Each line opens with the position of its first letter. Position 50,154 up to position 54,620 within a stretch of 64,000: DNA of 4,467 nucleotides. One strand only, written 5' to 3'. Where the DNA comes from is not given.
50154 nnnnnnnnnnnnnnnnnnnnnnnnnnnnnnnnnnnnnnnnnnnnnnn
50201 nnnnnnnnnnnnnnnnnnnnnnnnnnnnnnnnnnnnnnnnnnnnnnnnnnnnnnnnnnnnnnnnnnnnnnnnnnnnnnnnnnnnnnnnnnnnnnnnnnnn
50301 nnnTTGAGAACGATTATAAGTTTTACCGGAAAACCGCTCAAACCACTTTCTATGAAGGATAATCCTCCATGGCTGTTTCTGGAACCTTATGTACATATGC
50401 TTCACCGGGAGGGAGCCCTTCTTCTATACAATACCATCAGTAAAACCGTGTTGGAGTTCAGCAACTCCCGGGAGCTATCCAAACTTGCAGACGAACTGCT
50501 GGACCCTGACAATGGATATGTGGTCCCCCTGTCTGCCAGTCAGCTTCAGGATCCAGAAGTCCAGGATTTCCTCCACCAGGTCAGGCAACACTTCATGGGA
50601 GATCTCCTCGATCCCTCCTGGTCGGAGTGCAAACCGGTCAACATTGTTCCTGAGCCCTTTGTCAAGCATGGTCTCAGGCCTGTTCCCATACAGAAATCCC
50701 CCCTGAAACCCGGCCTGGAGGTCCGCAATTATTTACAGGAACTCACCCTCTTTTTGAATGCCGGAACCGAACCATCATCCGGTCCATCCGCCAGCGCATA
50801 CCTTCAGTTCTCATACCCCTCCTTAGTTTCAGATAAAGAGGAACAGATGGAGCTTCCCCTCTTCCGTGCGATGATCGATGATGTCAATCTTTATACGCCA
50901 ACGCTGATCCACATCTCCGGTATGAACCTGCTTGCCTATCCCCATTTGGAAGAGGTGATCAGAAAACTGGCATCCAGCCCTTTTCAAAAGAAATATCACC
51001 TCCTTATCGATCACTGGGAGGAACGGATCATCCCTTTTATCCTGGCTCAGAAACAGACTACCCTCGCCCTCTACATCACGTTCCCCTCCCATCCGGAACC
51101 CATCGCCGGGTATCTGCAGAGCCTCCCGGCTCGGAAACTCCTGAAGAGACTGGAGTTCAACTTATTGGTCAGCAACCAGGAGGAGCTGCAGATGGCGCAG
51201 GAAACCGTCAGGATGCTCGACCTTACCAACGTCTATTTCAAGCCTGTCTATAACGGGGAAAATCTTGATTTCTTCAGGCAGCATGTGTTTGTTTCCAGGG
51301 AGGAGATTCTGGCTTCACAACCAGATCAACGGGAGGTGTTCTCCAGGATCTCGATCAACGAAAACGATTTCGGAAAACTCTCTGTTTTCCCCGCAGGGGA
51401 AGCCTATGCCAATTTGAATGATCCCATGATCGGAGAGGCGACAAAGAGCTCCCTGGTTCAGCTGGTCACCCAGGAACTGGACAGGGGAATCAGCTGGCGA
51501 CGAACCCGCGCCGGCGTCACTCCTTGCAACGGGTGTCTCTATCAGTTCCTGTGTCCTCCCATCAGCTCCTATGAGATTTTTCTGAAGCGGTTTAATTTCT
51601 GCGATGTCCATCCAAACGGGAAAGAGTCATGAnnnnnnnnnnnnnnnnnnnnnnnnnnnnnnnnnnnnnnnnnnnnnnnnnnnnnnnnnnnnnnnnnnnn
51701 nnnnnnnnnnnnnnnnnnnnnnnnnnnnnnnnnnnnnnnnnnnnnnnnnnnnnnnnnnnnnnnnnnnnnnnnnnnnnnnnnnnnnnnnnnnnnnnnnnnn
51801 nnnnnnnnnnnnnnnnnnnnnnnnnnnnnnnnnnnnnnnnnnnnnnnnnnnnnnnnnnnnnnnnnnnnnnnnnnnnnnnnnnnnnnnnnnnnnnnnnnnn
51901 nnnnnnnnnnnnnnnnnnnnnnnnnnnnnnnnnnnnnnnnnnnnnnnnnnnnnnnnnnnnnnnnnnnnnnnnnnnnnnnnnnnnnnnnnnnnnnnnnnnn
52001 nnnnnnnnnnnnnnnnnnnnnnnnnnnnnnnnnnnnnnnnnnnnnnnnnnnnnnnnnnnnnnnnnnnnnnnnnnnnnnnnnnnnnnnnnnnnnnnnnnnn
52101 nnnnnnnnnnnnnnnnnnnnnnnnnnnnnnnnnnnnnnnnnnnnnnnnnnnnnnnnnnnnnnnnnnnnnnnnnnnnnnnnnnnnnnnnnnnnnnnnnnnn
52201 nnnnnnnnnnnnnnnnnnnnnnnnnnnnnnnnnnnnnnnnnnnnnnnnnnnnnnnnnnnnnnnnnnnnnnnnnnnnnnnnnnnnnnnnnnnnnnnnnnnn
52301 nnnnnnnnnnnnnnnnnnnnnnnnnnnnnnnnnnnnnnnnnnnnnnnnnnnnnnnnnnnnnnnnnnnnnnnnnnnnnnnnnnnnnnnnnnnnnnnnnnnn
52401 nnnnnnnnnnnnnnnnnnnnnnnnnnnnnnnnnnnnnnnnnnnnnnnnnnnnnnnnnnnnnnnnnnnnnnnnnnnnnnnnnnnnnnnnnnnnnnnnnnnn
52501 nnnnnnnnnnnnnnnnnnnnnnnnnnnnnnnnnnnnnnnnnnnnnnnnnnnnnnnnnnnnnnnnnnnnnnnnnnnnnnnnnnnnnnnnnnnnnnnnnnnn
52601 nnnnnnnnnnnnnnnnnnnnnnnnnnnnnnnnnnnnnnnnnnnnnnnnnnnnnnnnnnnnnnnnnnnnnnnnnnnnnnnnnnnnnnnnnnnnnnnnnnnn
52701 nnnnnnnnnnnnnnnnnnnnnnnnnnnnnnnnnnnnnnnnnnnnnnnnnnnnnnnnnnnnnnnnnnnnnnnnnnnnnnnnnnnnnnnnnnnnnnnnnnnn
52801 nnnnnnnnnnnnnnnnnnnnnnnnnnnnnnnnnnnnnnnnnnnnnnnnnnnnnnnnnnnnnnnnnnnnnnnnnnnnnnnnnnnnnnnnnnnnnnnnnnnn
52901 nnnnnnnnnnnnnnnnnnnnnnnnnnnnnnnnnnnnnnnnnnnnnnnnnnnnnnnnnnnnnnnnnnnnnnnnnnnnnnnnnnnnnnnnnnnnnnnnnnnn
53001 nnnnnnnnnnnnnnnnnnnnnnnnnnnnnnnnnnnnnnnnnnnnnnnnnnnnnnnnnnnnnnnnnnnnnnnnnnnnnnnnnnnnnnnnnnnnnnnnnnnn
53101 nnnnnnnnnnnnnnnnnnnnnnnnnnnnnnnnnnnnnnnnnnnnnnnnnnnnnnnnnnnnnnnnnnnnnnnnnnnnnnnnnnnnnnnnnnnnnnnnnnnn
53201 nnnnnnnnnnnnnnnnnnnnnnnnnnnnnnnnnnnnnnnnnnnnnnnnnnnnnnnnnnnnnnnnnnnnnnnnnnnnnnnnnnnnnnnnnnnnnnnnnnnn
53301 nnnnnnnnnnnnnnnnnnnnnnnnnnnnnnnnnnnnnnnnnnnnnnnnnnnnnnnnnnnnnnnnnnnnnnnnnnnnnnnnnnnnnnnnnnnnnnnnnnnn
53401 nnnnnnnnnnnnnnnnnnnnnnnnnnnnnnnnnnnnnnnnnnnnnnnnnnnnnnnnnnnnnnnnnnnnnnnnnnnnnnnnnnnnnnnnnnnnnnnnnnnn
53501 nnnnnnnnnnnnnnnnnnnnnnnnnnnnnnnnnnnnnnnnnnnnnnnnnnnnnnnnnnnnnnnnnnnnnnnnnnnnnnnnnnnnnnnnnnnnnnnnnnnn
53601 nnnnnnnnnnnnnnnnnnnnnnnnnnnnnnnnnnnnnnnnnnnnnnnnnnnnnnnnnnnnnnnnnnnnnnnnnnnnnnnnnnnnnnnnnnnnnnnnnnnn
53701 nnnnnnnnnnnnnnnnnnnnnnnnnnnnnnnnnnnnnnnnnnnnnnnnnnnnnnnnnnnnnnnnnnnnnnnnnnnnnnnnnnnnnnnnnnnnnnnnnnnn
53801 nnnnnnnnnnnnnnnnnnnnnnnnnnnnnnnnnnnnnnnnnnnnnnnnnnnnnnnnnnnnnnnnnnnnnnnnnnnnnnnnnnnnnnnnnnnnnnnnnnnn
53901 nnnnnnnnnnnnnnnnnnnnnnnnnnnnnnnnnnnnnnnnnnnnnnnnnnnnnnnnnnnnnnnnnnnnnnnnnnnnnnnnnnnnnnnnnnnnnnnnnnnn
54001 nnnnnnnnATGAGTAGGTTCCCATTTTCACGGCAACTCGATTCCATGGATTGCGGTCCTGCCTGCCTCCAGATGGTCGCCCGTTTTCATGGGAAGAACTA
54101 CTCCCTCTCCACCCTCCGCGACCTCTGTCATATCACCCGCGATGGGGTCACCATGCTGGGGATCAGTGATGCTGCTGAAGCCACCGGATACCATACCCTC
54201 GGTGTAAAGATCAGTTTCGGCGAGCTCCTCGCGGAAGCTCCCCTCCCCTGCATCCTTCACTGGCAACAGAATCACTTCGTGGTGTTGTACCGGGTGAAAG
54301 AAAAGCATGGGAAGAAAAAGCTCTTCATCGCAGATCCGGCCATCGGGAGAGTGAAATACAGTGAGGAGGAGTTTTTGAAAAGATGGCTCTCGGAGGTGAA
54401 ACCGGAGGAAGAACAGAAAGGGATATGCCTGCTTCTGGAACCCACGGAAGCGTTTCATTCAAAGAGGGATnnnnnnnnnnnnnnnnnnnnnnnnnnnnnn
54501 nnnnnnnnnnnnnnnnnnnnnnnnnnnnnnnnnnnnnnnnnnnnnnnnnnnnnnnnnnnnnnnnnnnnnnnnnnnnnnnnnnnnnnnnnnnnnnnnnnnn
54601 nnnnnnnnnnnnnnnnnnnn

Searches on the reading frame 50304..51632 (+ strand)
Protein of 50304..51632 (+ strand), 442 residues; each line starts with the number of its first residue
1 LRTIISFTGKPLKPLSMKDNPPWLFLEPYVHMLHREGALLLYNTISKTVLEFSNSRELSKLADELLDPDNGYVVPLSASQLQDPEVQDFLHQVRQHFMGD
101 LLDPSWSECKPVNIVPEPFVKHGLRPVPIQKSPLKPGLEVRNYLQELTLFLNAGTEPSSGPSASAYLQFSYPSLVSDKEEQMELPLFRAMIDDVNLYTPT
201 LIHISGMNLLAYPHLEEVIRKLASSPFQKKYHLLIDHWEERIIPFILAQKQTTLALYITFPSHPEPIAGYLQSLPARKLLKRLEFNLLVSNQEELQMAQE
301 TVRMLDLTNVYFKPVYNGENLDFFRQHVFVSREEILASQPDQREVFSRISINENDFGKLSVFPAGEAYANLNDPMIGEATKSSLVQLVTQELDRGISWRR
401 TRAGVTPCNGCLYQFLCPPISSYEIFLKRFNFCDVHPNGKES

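Call 3: search_protein_families(library=ncbifam, proteins=[window:50304-51632:+], max_evalue=0.01)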
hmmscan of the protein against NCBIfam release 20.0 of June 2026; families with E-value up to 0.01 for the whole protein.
window:50304-51632:+ (442 aa): 1 family
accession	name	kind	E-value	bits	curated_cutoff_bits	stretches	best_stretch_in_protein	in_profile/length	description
TIGR04150.1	pseudo_rSAM_GG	subfamily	5.1e-93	312.3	250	1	23-435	1-406/407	TIGR04150 pseudo-rSAM protein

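Call 4: search_protein_families(library=pfam, proteins=[window:50304-51632:+], max_evalue=0.01)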
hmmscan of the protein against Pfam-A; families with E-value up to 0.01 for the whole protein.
window:50304-51632:+ (442 aa): 0 families

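Call 37: find_homologous_proteins(query=window:50352-51629:+, max_evalue=0.00001)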
Query window:50352-51629:+ (426 aa): 70 proteins with E <= 0.00001 among 6280 candidates.
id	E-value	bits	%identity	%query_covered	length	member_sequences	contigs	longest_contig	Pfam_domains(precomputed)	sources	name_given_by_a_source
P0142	3.6e-288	974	100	100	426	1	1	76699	-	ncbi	ncbi:MAG: TIGR04150 pseudo-rSAM protein [Bacteroidota bacterium]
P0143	1.7e-224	764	79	100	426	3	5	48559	-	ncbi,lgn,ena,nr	ncbi:MAG: TIGR04150 pseudo-rSAM protein [Bacteroidales bacterium]|nr:TIGR04150 pseudo-rSAM protein [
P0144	2.1e-212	724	73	99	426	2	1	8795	-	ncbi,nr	ncbi:MAG: TIGR04150 pseudo-rSAM protein [Bacteroidia bacterium]|nr:TIGR04150 pseudo-rSAM protein [Ba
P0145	2.0e-204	698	72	100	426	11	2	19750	-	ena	-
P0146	4.6e-199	680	71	100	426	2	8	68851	-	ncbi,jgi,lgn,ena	-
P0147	3.7e-196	671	68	100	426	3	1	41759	-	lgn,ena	-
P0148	7.6e-188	643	65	100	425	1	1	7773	-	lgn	-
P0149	2.4e-183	628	64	98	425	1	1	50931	-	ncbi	ncbi:TIGR04150 pseudo-rSAM protein [Bacteroidota bacterium]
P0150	8.0e-183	627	64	100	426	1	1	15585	-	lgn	-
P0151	2.0e-182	625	64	100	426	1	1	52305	-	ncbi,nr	ncbi:MAG: TIGR04150 pseudo-rSAM protein [Bacteroidales bacterium]|nr:TIGR04150 pseudo-rSAM protein [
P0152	1.7e-178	612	62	100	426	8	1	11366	-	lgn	-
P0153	6.7e-176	604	61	100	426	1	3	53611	-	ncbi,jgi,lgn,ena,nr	ncbi:MAG: TIGR04150 pseudo-rSAM protein [Bacteroidetes bacterium]|nr:MAG: TIGR04150 pseudo-rSAM prot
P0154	2.1e-172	592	62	100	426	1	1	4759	-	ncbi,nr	ncbi:MAG: TIGR04150 pseudo-rSAM protein [Bacteroidales bacterium]|nr:TIGR04150 pseudo-rSAM protein [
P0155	1.3e-166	573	58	100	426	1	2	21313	-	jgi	-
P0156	4.5e-162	558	57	100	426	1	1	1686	-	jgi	-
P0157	2.0e-159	550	56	99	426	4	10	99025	-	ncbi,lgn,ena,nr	ncbi:MAG: TIGR04150 pseudo-rSAM protein [Bacteroidales bacterium]|nr:TIGR04150 pseudo-rSAM protein [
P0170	4.6e-95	338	36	99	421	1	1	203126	-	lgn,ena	-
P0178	6.3e-83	298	39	97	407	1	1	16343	-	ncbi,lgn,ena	ncbi:MAG: TIGR04150 pseudo-rSAM protein [Bacteroidota bacterium]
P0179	8.8e-83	297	36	96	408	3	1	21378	-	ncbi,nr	ncbi:MAG: TIGR04150 pseudo-rSAM protein [Bacteroidales bacterium]|nr:TIGR04150 pseudo-rSAM protein [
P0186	2.9e-63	233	32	97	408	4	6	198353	-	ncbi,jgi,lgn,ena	-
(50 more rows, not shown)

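Call 45: find_encoding_contigs(protein=P0157, flank=10000, max_places=2)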
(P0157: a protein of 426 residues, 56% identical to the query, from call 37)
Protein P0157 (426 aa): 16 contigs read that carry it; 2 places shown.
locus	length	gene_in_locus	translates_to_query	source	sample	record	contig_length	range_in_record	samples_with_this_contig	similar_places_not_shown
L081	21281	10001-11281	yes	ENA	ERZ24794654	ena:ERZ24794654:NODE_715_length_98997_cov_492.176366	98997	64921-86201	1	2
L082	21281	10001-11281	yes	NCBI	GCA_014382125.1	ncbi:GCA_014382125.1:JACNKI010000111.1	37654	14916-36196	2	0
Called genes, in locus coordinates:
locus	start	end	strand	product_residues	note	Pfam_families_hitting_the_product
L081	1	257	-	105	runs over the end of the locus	PF00085:Thioredoxin, PF14595:Thioredoxin_9, PF13098:Thioredoxin_2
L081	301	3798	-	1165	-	PF02811:PHP, PF07733:DNA_pol3_alpha, PF17657:DNA_pol3_finger, PF14579:HHH_6, PF01336:tRNA_anti-codon (weak)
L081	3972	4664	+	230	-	PF00886:Ribosomal_S16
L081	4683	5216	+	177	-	PF01782:RimM, PF05239:PRC, PF24986:PRC_RimM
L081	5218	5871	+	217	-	-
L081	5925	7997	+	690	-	PF07584:BatA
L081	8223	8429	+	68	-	-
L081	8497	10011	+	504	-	PF13353:Fer4_12 (faint), PF04055:Radical_SAM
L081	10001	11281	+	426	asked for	-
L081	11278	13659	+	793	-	PF12704:MacB_PCD, PF02687:FtsX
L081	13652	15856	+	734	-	PF03412:Peptidase_C39, PF00664:ABC_membrane, PF00005:ABC_tran, PF02463:SMC_N (faint)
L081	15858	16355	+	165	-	-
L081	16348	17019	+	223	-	PF02463:SMC_N (faint), PF00005:ABC_tran, PF13304:AAA_21 (faint)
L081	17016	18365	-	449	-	PF02518:HATPase_c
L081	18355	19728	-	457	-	PF00072:Response_reg, PF00158:Sigma54_activat, PF12775:AAA_7 (weak), PF14532:Sigma54_activ_2, PF07724:AAA_2 (weak), PF07728:AAA_5, PF25601:AAA_lid_14, PF02954:HTH_8, +1 more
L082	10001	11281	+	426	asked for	-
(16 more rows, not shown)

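Call 46: find_encoding_contigs(protein=P0170, flank=10000, max_places=1)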
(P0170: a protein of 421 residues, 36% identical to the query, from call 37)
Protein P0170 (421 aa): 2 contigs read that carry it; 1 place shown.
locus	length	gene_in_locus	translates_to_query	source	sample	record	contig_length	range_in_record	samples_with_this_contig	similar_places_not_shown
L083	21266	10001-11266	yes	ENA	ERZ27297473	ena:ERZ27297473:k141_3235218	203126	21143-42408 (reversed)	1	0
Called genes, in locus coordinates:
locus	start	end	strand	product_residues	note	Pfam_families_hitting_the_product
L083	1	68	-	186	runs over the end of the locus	PF12833:HTH_18, PF00165:HTH_AraC (weak)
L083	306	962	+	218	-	PF00886:Ribosomal_S16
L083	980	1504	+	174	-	PF01782:RimM, PF05239:PRC, PF24986:PRC_RimM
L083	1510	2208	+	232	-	PF05175:MTS, PF06325:PrmA, PF13847:Methyltransf_31 (weak), PF13649:Methyltransf_25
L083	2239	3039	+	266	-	PF07722:Peptidase_C26, PF00117:GATase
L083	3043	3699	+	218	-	PF01914:MarC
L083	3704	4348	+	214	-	-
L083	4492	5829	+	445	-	PF02812:ELFV_dehydrog_N, PF00208:ELFV_dehydrog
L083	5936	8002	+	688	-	PF07584:BatA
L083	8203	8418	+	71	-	-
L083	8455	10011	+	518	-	PF04055:Radical_SAM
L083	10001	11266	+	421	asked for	-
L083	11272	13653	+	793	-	PF12704:MacB_PCD, PF02687:FtsX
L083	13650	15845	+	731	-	PF03412:Peptidase_C39, PF00664:ABC_membrane, PF00005:ABC_tran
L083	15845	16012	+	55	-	-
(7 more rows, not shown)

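Call 47: find_encoding_contigs(protein=P0186, flank=10000, max_places=1)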
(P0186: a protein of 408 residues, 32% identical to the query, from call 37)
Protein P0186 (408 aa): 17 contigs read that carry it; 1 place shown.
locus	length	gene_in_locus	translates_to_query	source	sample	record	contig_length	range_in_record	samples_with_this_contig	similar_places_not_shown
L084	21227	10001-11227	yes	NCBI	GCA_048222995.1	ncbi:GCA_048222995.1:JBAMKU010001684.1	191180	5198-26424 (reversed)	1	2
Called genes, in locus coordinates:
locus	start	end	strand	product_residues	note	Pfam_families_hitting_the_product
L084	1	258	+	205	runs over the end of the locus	PF02915:Rubrerythrin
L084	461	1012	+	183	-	PF00886:Ribosomal_S16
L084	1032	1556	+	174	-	PF01782:RimM, PF05239:PRC (weak), PF24986:PRC_RimM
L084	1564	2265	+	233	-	PF05175:MTS, PF06325:PrmA (weak)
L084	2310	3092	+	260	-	PF00117:GATase, PF07722:Peptidase_C26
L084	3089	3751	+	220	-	PF01914:MarC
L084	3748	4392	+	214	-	-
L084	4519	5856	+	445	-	PF02812:ELFV_dehydrog_N, PF00208:ELFV_dehydrog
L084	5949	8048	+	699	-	PF07584:BatA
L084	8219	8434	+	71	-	-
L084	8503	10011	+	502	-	PF13353:Fer4_12 (weak), PF04055:Radical_SAM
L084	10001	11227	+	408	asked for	-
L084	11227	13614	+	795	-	PF12704:MacB_PCD (weak), PF02687:FtsX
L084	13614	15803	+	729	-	PF03412:Peptidase_C39, PF00664:ABC_membrane, PF02463:SMC_N (faint), PF13304:AAA_21 (faint), PF00005:ABC_tran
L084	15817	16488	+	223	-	PF00005:ABC_tran, PF02463:SMC_N (weak), PF13304:AAA_21 (faint)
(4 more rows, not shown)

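Call 48: predict_structure(alignment_id=A3)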
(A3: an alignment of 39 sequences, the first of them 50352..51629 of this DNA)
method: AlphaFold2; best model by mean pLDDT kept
length: 426 residues; sequences in the alignment: 39
mean_pLDDT: 89.7   pTM: 0.85
mean pLDDT of the five models: 89.7, 89.3, 89.2, 88.3, 88.0
residues with pLDDT >= 90: 327; 70-90: 65; 50-70: 29; < 50: 5
segments of 3 or more residues with pLDDT < 50: 423-426
pLDDT, mean of each block of 10 residues (from residue 1): 79 93 95 93 94 91 94 96 89 82 65 54 80 93 75 90 95 91 89 94 94 95 93 96 93 95 95 96 97 95 91 93 93 92 96 96 94 91 93 93 94 87 47
secondary structure, 60 per line:
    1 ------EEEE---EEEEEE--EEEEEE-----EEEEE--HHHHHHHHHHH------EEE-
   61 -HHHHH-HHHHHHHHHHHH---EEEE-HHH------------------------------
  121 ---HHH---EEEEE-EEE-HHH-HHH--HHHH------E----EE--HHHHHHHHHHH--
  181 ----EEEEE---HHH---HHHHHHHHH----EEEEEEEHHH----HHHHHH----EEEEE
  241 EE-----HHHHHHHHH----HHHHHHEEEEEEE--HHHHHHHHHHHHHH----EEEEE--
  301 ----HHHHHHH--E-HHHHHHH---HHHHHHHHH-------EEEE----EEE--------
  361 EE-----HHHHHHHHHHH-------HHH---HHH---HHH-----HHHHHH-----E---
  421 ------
elements in order: E7-10 E14-19 E22-27 E33-37 H40-50 E57-59 H62-66 H68-79 E83-86 E130-134 E136-138 H149-152 H168-178 E185-189 H199-207 E212-218 H226-231 E236-242 H248-256 H261-266 E267-273 H276-289 E294-298 H305-311 H316-322 H326-334 E342-345 E350-352 H368-378 H406-411

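Call 52: fold_search(model_id=the predicted structure, library=pdb)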
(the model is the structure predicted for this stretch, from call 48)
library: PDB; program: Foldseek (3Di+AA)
matches with E <= 10: 1452; with E <= 0.001: 18
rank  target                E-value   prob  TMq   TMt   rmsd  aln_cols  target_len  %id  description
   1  5why_B                2.3e-09  1.00  0.46  0.46   9.2       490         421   11  Structural Insights into Thioether Bond Formation in the Biosynthesis of Sactipeptides (released 2017-07-26)
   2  8vpo                  1.3e-07  1.00  0.45  0.43  10.0       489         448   13  X-Ray Crystal Structure of TigE from Paramaledivibacter caminithermalis (released 2024-02-07)
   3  5v1q_B                2.5e-07  1.00  0.50  0.48  15.2       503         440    8  Crystal structure of Streptococcus suis SuiB (released 2017-08-30)
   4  5v1t_A                5.8e-07  1.00  0.50  0.48  15.8       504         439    8  Crystal structure of Streptococcus suis SuiB bound to precursor peptide SuiA (released 2017-08-30)
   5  5v1s_B                6.9e-07  1.00  0.43  0.43  16.2       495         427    9  Crystal structure of Streptococcus suis SuiB bound to S-adenosylmethionine (released 2017-08-30)
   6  5v1q_A                1.5e-06  1.00  0.48  0.48  15.8       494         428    8  Crystal structure of Streptococcus suis SuiB (released 2017-08-30)
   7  7vob                  3.3e-06  1.00  0.39  0.49   9.7       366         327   14  The crystal structure of a Radical SAM Enzyme BlsE involved in the Biosynthesis of Blasticidin S (released 2022-05-04)
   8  6efn                  4.4e-06  1.00  0.38  0.42  12.5       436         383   10  Structure of a RiPP maturase, SkfB (released 2018-10-24)
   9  6c8v                  1.5e-05  1.00  0.39  0.51   7.1       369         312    9  X-ray structure of PqqE from Methylobacterium extorquens (released 2018-02-14)
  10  4m7t                  7.7e-05  1.00  0.39  0.64   7.0       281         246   10  Crystal structure of BtrN in complex with AdoMet and 2-DOIA (released 2013-10-02)
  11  9dgw_B                1.3e-04  1.00  0.40  0.57   6.2       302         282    9  X-ray crystal structure of the Viperin-like enzyme from T. virens with bound CTP and SAM (released 2025-02-12)
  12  6q2q_A                3.8e-04  1.00  0.34  0.47  12.2       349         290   10  Crystal structure of mouse viperin bound to uridine triphosphate and S-adenosylhomocysteine (released 2020-01-22)
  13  6fd2_A                5.1e-04  1.00  0.32  0.30  15.0       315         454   10  Radical SAM 1,2-diol dehydratase AprD4 in complex with its substrate paromamine (released 2018-01-17)
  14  6q2p_B                5.5e-04  0.99  0.32  0.44  11.9       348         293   10  Crystal structure of mouse viperin bound to cytidine triphosphate and S-adenosylhomocysteine (released 2020-01-22)
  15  2fb2_A                6.1e-04  1.00  0.35  0.43  10.2       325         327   10  Structure of the MoaA Arg17/266/268/Ala triple mutant (released 2006-05-09)
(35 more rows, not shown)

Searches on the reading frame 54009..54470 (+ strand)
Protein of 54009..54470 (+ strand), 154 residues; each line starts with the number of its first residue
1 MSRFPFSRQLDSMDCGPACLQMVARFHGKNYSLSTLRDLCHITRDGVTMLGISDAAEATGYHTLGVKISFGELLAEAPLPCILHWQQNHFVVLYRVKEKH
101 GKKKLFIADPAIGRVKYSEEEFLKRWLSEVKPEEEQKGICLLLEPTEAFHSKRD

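Call 65: search_solved_structures(query=window:54009-54470:+, max_evalue=0.001, show_alignments=1)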
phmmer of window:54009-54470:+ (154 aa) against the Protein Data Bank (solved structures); distinct sequences matched with E-value up to 0.001: 12.
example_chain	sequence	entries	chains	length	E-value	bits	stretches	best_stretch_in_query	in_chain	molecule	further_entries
6mpz_A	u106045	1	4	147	2.1e-19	73.1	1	3-149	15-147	Double Glycine Motif Protease domain from AMS/PCAT Transporter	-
7n87_A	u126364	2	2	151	1.9e-16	63.5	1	4-128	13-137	ABC-type bacteriocin transporter | Peptidase C39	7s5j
4s0f_A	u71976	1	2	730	3.1e-16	62.8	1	4-128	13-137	ABC-type bacteriocin transporter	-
4ry2_A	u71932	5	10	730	3.1e-16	62.8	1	4-128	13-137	ABC-type bacteriocin transporter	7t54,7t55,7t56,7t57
8vp3_A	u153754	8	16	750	3.2e-16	62.7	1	4-128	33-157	ABC-type bacteriocin transporter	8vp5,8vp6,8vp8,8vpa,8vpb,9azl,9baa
3k8u_A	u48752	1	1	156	3.7e-15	59.3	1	6-127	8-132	Putative ABC transporter, ATP-binding protein ComA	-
5xe8_A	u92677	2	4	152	4.4e-15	59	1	8-127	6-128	Putative ABC transporter, ATP-binding protein ComA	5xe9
6v9z_A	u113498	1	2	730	5.8e-15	58.7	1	4-128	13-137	ABC-type bacteriocin transporter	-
8vp9_A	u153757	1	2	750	1.5e-13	54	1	4-128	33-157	ABC-type bacteriocin transporter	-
8hf6_A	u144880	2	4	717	1.8e-13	53.8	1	6-128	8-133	Competence factor transporting ATP-binding protein/permease ComA | Transport/processing ATP-binding protein ComA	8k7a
8hf4_A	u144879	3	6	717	1.8e-13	53.8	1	6-128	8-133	Transport/processing ATP-binding protein ComA | Competence factor transporting ATP-binding protein/permease ComA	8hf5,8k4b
8hf7_A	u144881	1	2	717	1.8e-13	53.8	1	6-128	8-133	Competence factor transporting ATP-binding protein/permease ComA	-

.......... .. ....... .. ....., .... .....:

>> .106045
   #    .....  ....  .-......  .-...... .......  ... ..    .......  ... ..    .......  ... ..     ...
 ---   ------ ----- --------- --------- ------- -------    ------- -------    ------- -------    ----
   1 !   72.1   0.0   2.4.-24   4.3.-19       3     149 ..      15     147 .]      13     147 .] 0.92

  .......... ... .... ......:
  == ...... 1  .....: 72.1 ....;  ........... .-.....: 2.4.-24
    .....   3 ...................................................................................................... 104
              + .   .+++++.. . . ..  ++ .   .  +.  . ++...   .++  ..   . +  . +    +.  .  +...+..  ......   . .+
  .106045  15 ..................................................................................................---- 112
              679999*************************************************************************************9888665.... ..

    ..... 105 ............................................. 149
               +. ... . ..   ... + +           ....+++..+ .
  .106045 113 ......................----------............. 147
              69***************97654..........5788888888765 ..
